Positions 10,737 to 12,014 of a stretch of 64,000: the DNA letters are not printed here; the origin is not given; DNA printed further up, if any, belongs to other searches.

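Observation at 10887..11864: Radical SAM/SPASM-type enzyme embedded in a sugar-nucleotide pathway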

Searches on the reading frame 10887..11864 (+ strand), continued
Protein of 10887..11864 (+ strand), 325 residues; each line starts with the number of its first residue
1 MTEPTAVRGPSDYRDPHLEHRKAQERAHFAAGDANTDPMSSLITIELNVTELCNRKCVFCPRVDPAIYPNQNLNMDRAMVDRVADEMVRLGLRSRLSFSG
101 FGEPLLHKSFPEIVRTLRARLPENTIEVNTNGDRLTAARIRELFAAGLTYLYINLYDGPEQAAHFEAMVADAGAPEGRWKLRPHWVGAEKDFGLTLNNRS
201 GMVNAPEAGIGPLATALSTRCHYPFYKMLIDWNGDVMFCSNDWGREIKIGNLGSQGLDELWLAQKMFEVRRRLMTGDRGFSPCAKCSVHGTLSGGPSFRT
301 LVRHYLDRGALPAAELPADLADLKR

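Call 46: search_solved_structures(query=L001:6138-7307:+, max_evalue=1e-20)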
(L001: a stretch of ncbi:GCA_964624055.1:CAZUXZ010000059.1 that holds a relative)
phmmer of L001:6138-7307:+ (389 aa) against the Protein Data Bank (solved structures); distinct sequences matched with E-value up to 1e-20: 42.
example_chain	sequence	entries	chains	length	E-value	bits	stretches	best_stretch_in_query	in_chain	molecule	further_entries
7b0m_AAA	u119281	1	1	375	1.1e-63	219.1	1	25-383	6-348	Sugar aminotransferase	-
3bn1_A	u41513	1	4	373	1.8e-59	205.1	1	28-386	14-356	Perosamine synthetase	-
3dr7_A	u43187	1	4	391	2.3e-59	204.8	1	28-386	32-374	Putative perosamine synthetase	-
3dr4_A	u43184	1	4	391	1.9e-58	201.8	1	28-386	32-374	Putative perosamine synthetase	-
1o61_A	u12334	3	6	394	1e-46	163.1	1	26-324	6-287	aminotransferase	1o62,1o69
4ztc_A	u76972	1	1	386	6.4e-46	160.6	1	26-324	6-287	Aminotransferase homolog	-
8vr3_A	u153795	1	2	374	1.2e-39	139.9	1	25-344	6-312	DegT/DnrJ/EryC1/StrS aminotransferase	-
8vr5_A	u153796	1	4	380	1.4e-39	139.7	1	25-344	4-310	DegT/DnrJ/EryC1/StrS aminotransferase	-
8sng_A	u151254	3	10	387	2.1e-39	139.1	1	23-381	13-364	UDP-4-amino-4-deoxy-L-arabinose--oxoglutarate aminotransferase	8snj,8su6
2po3_A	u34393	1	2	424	3.8e-39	138.3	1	17-384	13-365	4-dehydrase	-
5uid_A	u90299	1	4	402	7.6e-39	137.3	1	24-383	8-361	Aminotransferase TlmJ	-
9bgp_A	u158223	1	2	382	4.8e-38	134.6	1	35-304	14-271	aminotransferase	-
9bgr_A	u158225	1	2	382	3.4e-37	131.9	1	35-304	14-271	aminotransferase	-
1mdo_A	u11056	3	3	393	9.7e-37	130.4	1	23-381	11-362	ArnB aminotransferase | UDP-4-amino-4-deoxy-L-arabinose--oxoglutarate aminotransferase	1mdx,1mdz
4lc3_A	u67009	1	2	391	2.7e-36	128.9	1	22-384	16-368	Putative UDP-4-amino-4-deoxy-l-arabinose--oxoglutarate aminotransferase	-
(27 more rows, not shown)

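Call 48: find_related_loci(query=A1, collection=metagenome_contigs, flank=10000)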
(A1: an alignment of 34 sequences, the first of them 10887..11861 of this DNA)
Query A1 (325 aa) in metagenome_contigs; peptide patterns used: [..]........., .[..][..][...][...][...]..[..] (x = any residue, [..] = any of these).
600 stretches matched a pattern (row limit reached: there are more); 518 encode a relative of the query (tblastn E <= 1e-3); the best 80 are kept; 80 distinct loci.
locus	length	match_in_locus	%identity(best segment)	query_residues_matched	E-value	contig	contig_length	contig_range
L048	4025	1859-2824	75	1-323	4e-176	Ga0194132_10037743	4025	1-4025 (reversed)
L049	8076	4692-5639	70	5-322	3e-157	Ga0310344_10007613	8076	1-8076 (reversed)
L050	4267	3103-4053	64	5-321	2e-147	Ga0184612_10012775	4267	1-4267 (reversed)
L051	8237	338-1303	56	1-320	1e-128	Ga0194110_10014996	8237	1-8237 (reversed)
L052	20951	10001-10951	56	13-325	1e-128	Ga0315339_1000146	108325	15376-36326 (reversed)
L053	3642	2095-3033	56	8-320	8e-129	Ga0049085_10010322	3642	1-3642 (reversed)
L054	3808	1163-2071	56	13-315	2e-123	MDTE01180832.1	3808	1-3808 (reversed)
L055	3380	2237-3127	56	11-308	2e-121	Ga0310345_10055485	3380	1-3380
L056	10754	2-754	67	72-322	1e-114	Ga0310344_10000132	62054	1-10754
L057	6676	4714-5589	51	14-305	4e-108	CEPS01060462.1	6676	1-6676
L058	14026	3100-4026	49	7-315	2e-107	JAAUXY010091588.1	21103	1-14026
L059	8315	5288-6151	53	18-305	3e-107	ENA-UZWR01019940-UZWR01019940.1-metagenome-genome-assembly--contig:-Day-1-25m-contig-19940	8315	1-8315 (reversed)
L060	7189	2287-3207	50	14-321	6e-107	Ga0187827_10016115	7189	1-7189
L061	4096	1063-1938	50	14-305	9e-108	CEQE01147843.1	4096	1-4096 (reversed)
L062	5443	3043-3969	48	14-322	4e-106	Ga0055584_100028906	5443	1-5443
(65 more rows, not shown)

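Call 51: search_dna_similar(query=window:10887-11861:+, collection=phages, mode=protein, max_rows=30, max_evalue=1e-10)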
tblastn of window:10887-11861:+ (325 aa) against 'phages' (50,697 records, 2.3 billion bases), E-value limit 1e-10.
No match.
